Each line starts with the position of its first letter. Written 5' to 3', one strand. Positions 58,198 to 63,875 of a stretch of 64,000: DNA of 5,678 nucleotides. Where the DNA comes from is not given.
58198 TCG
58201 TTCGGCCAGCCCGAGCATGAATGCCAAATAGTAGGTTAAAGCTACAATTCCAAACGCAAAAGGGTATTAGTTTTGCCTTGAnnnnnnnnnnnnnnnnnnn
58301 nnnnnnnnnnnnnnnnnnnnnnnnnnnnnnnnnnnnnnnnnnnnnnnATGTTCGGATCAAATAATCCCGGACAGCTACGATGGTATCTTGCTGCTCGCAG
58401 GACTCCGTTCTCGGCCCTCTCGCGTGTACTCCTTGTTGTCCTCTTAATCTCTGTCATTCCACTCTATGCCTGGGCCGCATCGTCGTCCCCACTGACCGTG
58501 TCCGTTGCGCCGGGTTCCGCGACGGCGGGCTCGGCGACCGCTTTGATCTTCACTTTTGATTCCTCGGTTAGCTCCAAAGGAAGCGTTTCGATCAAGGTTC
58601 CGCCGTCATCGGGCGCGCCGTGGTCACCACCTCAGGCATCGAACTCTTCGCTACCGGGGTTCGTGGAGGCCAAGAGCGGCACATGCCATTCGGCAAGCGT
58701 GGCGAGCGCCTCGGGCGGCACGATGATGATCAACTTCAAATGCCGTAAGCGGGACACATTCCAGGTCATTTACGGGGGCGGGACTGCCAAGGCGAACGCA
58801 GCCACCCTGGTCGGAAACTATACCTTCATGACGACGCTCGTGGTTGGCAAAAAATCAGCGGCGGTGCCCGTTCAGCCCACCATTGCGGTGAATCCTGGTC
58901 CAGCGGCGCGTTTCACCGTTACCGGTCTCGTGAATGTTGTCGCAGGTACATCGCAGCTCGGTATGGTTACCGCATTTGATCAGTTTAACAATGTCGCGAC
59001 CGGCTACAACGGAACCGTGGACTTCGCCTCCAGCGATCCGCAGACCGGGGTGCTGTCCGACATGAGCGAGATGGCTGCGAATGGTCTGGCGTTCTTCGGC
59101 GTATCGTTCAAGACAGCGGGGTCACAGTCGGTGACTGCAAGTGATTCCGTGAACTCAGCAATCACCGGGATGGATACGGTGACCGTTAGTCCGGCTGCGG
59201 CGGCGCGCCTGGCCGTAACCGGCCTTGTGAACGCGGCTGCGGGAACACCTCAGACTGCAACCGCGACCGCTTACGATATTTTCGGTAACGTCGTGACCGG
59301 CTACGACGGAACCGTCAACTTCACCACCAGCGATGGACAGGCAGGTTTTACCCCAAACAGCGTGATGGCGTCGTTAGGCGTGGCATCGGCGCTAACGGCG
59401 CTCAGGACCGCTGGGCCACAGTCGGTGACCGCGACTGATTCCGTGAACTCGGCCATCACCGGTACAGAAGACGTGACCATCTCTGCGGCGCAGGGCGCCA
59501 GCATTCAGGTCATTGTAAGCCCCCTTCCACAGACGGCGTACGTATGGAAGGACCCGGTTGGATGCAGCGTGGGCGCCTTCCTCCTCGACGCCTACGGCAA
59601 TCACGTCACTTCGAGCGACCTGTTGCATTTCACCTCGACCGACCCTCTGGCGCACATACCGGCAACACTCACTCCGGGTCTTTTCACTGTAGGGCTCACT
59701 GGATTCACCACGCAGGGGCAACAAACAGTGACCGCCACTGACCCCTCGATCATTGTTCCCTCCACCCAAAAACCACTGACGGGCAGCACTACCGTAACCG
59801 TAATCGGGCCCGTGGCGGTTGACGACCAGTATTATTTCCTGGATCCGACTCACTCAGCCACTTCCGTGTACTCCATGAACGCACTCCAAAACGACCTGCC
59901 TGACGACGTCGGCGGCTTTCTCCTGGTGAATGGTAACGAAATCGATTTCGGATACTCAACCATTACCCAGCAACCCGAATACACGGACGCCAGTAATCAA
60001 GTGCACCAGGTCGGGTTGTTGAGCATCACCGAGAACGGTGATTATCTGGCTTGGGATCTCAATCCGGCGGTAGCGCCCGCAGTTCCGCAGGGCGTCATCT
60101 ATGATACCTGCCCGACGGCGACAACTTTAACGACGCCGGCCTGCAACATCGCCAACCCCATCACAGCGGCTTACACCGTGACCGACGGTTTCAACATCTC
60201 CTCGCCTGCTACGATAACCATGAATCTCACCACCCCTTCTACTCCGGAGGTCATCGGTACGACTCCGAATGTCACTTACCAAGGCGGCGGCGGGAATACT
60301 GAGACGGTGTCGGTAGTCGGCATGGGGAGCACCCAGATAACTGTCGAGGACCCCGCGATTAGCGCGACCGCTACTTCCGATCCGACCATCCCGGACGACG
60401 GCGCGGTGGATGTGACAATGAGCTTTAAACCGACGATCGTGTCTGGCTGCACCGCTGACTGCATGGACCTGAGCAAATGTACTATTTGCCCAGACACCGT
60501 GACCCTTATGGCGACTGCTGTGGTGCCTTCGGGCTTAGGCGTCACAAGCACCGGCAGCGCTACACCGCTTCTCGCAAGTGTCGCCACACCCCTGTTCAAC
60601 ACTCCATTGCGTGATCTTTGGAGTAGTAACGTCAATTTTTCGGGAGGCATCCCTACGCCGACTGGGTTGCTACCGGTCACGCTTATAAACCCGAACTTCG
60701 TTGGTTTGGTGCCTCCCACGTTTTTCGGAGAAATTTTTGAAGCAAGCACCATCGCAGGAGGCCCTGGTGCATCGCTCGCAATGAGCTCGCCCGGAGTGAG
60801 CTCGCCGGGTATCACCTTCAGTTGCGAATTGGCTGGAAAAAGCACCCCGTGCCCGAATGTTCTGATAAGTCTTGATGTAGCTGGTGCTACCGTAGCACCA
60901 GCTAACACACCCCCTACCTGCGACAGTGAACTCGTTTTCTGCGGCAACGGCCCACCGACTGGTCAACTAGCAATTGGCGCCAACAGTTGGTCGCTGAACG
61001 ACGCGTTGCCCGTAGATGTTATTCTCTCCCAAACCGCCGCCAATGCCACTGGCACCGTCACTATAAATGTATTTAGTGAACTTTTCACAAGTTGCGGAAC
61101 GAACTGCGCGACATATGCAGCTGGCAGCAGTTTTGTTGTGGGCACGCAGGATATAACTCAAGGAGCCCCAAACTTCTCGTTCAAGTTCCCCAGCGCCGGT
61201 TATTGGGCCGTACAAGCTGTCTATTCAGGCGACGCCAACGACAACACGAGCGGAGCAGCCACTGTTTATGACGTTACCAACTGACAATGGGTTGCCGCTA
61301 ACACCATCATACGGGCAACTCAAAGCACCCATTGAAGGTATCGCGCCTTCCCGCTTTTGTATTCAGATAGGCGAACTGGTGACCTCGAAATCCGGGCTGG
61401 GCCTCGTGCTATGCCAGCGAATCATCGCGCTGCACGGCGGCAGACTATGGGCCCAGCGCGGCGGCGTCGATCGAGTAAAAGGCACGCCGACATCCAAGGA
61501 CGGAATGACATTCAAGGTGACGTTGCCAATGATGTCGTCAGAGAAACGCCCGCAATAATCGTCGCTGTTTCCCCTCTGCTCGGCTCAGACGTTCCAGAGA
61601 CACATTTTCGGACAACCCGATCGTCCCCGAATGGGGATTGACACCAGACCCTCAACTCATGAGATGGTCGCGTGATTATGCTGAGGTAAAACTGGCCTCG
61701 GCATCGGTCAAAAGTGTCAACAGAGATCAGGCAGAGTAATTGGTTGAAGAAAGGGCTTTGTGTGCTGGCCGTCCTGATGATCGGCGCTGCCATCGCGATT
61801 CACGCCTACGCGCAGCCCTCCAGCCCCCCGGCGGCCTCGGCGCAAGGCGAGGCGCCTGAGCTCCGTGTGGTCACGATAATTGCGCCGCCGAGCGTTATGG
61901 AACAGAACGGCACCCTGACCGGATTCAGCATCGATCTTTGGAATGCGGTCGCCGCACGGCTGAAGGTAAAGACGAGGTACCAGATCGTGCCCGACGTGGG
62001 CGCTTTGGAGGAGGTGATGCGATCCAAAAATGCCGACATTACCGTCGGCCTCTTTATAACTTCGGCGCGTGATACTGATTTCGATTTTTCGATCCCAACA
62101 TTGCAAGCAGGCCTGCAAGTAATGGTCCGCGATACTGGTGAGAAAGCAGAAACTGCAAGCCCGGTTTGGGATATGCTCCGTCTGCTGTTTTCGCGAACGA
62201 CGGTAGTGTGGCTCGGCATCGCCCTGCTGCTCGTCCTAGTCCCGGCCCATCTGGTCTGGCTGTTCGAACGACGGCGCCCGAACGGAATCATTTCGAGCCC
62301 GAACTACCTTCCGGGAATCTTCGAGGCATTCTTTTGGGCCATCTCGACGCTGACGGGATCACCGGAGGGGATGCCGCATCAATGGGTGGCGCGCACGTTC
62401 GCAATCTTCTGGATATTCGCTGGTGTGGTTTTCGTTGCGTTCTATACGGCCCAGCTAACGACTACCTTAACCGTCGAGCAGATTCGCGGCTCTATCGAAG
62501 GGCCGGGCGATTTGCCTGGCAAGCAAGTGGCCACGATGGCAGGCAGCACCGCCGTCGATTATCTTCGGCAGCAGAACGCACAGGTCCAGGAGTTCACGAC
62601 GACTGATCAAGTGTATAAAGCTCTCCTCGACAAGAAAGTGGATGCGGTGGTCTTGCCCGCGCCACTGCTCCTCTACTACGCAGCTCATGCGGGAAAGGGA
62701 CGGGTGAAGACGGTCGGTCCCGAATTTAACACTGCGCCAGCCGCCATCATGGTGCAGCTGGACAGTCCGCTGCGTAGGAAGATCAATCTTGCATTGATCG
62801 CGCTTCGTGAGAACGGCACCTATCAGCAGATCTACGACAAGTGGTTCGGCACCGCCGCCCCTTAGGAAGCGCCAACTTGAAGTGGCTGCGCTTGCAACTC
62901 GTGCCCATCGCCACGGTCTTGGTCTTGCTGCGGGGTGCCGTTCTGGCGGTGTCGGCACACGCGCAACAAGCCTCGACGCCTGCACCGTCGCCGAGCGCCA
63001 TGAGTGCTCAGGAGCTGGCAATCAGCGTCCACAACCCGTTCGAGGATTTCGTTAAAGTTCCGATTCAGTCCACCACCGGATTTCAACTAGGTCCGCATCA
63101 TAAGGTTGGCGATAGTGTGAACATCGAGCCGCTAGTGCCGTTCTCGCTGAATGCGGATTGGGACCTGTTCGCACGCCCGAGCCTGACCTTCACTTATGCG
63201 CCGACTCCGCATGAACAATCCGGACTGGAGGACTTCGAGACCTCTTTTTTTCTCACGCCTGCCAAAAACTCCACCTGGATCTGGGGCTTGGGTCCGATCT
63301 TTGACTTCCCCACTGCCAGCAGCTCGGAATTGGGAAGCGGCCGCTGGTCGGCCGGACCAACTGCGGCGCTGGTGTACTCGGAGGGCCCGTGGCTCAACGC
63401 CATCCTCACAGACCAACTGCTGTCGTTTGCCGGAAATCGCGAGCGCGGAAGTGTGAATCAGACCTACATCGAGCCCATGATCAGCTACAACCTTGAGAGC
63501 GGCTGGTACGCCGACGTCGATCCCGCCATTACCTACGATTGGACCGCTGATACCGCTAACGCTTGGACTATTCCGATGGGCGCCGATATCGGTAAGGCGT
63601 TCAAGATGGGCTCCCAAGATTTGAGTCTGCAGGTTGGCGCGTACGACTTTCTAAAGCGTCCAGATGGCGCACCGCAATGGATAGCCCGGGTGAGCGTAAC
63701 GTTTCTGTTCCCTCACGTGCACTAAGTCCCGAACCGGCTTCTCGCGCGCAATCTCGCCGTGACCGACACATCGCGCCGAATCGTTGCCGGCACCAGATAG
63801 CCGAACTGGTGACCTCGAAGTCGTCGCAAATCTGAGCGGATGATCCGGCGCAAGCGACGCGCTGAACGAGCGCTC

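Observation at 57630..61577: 186-bp diverged direct repeats of a histidine-kinase 3' end bracket a 3.6-kb surface-protein cassette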

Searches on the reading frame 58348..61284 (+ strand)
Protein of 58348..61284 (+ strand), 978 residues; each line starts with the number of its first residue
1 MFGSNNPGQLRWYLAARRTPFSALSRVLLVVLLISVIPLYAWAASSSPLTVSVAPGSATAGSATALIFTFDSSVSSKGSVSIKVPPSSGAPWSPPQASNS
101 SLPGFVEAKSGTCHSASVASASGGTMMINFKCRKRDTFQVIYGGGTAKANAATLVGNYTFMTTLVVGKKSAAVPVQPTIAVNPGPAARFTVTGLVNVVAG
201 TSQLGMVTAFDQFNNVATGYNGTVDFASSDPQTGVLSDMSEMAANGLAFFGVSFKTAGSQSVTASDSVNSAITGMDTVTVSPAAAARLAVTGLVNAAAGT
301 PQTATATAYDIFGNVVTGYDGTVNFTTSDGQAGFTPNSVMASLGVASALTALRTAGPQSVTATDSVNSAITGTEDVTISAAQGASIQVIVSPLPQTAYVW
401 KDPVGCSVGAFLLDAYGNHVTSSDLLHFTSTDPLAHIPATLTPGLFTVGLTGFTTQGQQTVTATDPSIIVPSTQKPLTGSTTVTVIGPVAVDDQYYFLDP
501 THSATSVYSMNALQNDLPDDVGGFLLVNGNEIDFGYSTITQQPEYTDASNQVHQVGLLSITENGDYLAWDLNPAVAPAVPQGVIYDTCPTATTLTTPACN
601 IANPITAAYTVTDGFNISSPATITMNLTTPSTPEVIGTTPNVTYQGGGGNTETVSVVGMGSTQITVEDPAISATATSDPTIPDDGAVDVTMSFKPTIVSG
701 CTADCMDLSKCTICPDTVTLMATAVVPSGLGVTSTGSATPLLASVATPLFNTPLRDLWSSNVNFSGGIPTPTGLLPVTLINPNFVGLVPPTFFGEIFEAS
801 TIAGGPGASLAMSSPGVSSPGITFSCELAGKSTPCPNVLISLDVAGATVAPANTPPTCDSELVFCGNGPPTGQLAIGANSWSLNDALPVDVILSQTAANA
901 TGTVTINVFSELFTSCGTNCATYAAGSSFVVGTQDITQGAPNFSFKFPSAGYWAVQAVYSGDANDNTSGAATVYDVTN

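Call 12: search_protein_families(library=pfam, proteins=[window:58348-61284:+], max_evalue=0.01)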
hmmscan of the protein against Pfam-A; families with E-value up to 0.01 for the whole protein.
window:58348-61284:+ (978 aa): 0 families

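Call 35: find_related_loci(query=window:58348-61284:+, collection=metagenome_contigs, flank=10000)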
Query window:58348-61284:+ (978 aa) in metagenome_contigs; peptide patterns used: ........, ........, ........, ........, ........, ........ (x = any residue, [..] = any of these).
25 stretches matched a pattern, but none encodes a relative of the query by tblastn (E <= 1e-3).
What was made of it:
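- Tried and rejected: A scan for relatives of the Ig protein found none (call 35).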

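Call 37: find_homologous_proteins(query=window:58348-61284:+, max_evalue=0.00001)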
Query window:58348-61284:+ (978 aa): 643 proteins with E <= 0.00001 among 8000 candidates; the best 120 are listed.
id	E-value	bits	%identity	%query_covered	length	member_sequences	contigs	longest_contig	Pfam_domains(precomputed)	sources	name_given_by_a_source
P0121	0.0e+0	2114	100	100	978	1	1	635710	-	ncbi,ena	-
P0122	4.0e-271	920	78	58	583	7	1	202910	-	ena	-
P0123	4.3e-209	715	43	29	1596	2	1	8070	PF15073.12,PF20257.4,PF13946.12,PF12900.14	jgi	jgi:hypothetical protein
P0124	3.1e-202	692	39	30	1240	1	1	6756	PF02369.23,PF15073.12,PF20257.4,PF26196.1,PF00630.26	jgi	jgi:hypothetical protein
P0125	1.7e-187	644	58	63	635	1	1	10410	-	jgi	jgi:hypothetical protein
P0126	2.6e-178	613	40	30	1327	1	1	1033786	PF16640.12,PF23616.2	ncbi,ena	-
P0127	3.6e-174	600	37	33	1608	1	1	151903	PF01833.31,PF02369.23,PF20257.4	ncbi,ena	-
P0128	8.3e-174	598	39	33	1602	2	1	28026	PF02369.23,PF15073.12,PF20254.4,PF00630.26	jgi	jgi:hypothetical protein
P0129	1.6e-170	587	80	39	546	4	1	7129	-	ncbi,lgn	ncbi:MAG: hypothetical protein WAM05_04810 [Candidatus Binataceae bacterium]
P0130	3.4e-167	576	40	29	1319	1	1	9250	PF15073.12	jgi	jgi:hypothetical protein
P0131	2.5e-164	567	39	30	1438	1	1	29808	PF02369.23,PF15073.12,PF16640.12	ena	-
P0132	6.0e-164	566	40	29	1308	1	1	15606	PF15073.12,PF22091.3,PF20254.4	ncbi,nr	ncbi:MAG: hypothetical protein E6I37_15745 [Chloroflexi bacterium]|nr:MAG: hypothetical protein E6I3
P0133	1.8e-159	551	33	45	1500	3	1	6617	PF02369.23,PF15073.12,PF22091.3,PF20254.4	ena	-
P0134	8.7e-156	539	40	29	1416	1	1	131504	PF20257.4,PF22143.4,PF00630.26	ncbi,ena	-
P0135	1.4e-154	535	39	32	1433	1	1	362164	PF02369.23,PF13517.13,PF23616.2,PF00630.26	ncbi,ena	-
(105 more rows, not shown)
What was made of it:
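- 58348..61284 (+): 978-aa secreted protein with repeats of about 98 aa (Ig-like by homology); the cargo gene. Distant homologues carry Big_1, invasin or filamin domains (call 37).
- Tried and rejected: The 'Ig-like' label rests on the repeat pattern and on domains in distant homologues (call 37).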

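Call 38: find_encoding_contigs(protein=P0121, flank=10000, max_places=3)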
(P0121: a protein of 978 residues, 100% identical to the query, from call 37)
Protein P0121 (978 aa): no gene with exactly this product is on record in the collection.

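Call 39: find_encoding_contigs(protein=P0122, flank=10000, max_places=3)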
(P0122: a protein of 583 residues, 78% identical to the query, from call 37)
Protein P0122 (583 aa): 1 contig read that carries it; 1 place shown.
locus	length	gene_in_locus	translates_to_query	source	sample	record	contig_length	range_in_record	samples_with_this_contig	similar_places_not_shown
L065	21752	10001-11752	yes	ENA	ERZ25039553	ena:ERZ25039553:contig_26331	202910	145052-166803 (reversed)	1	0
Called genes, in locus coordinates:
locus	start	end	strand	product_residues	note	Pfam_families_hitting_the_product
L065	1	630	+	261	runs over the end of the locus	-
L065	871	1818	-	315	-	-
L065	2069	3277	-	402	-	PF25778:DUF7948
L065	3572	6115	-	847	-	PF08450:SGL (faint), PF25021:TEN_NHL (faint), PF06739:SBBP (faint), PF01436:NHL (weak), PF15780:ASH, PF22067:Cep192_D3 (weak), PF22073:Cep192_D4 (weak), PF22544:HYDIN_VesB_CFA65-like_Ig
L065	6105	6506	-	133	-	-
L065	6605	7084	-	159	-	-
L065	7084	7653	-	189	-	-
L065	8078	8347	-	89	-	-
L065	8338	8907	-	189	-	-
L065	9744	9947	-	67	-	-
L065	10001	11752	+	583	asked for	-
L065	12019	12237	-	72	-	-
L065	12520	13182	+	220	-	-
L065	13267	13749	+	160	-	-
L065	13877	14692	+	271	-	PF13578:Methyltransf_24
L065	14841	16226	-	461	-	PF06074:Portal_Mu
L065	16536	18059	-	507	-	-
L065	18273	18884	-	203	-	PF11985:Phage_Mu_Gp27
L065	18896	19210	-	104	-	-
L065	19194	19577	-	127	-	-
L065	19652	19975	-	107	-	-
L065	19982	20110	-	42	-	-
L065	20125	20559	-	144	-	-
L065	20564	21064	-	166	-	-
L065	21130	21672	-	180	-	-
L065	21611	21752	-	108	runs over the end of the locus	-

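Call 40: find_encoding_contigs(protein=P0129, flank=10000, max_places=3)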
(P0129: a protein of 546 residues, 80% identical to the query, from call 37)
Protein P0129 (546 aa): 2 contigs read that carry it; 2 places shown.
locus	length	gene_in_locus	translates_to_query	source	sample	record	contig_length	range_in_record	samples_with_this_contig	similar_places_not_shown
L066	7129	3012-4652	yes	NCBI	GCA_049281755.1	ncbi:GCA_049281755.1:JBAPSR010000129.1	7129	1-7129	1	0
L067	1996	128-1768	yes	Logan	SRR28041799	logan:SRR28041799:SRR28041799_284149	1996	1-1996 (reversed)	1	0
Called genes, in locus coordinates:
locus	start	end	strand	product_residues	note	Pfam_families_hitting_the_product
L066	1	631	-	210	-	PF25917:BSH_RND (weak)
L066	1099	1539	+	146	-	PF01575:MaoC_dehydratas, PF13452:FAS1_DH_region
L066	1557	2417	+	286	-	-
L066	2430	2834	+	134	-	PF00903:Glyoxalase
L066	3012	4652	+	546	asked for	-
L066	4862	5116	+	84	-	-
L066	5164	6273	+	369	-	-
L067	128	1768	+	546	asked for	-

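Call 60: list_cluster_members(proteins=[P0121])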
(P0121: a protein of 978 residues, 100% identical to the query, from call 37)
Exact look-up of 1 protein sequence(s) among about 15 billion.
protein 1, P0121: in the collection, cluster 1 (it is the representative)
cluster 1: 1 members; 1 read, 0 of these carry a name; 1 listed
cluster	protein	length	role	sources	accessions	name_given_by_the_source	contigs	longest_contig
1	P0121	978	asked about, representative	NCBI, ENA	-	-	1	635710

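Call 61: search_protein_families(library=pfam, proteins=[window:58348-61284:+], max_evalue=5)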
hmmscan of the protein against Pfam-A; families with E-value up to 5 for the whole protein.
window:58348-61284:+ (978 aa): 2 families
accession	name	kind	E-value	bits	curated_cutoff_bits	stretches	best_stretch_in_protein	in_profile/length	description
PF17892.7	Cadherin_5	-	0.24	11.7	26.5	1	592-627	62-97/98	Cadherin-like domain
PF15858.10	LCE6A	-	1.4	9.6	27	1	91-129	16-53/81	Late cornified envelope protein 6A family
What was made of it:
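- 58348..61284 (+): No Pfam hit of its own (calls 12 and 61).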

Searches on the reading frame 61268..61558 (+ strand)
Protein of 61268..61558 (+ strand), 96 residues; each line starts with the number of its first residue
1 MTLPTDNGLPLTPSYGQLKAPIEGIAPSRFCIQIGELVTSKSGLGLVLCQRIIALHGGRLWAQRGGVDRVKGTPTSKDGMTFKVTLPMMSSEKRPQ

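Call 12: search_protein_families(library=pfam, proteins=[window:61268-61558:+], max_evalue=0.01)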
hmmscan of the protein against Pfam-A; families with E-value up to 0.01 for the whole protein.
window:61268-61558:+ (96 aa): 1 family
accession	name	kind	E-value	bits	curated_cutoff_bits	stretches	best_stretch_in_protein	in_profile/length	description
PF02518.31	HATPase_c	-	7.1e-06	26.9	26.4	1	39-88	70-109/111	Histidine kinase-, DNA gyrase B-, and HSP90-like ATPase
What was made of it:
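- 61392..61577 (+): Repeat copy 2: the displaced native 3' end of the kinase, a leftover that lacks the rest of the gene. HATPase_c positions 70-109 only (call 12).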

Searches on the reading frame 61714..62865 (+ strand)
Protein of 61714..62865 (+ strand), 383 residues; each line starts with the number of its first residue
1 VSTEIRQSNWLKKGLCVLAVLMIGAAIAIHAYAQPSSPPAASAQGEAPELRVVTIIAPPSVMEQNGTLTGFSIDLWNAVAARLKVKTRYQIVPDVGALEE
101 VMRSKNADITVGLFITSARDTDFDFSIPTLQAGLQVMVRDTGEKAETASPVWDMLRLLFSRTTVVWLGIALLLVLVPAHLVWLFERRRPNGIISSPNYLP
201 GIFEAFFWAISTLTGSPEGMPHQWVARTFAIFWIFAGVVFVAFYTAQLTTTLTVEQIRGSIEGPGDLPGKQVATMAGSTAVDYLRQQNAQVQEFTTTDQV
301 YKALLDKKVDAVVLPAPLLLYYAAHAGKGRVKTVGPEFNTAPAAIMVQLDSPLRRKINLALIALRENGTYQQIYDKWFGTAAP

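Call 12: search_protein_families(library=pfam, proteins=[window:61714-62865:+], max_evalue=0.01)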
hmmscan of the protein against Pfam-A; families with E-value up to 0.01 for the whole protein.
window:61714-62865:+ (383 aa): 6 families
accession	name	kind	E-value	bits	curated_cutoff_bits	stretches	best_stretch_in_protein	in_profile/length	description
PF00497.25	SBP_bac_3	-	9.2e-25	87.4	26.4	1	57-379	10-131/132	Bacterial extracellular solute-binding proteins, family 3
PF00060.32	Lig_chan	-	4.2e-15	56.3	30.8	1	164-279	3-114/146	Ligand-gated ion channel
PF10613.14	Lig_chan-Glu_bd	-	5.6e-07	30.1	30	1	50-140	3-113/115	Ligated ion channel L-glutamate- and glycine-binding site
PF07885.22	Ion_trans_2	-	0.00056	20.2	22.5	1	199-253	22-78/79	Ion channel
PF12974.12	Phosphonate-bd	-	0.0012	18.8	27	0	248-377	85-229/242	ABC transporter, phosphonate, periplasmic substrate-binding protein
PF00520.37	Ion_trans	-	0.0013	18.5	25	1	183-252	150-233/241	Ion transport protein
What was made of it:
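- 61714..62865 (+): GluR0-like ligand-gated channel with a periplasmic binding domain; resident cargo. Pfam finds SBP_bac_3, Lig_chan and Lig_chan-Glu_bd (call 12).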

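Call 15: find_encoding_contigs(protein=window:61714-62865:+, flank=10000, max_places=10)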
Protein window:61714-62865:+ (383 aa): no gene with exactly this product is on record in the collection.

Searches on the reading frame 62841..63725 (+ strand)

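Call 12: search_protein_families(library=pfam, proteins=[window:62841-63725:+], max_evalue=0.01)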
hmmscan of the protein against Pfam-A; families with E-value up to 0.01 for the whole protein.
window:62841-63725:+ (294 aa): 0 families

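Call 61: search_protein_families(library=pfam, proteins=[window:62841-63725:+], max_evalue=5)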
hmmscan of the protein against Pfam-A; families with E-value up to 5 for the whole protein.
window:62841-63725:+ (294 aa): 1 family
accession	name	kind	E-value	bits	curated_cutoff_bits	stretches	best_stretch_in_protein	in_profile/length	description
PF24997.1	PSF1_C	-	0.16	12.1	27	1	249-286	12-49/54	PSF1 C-terminal domain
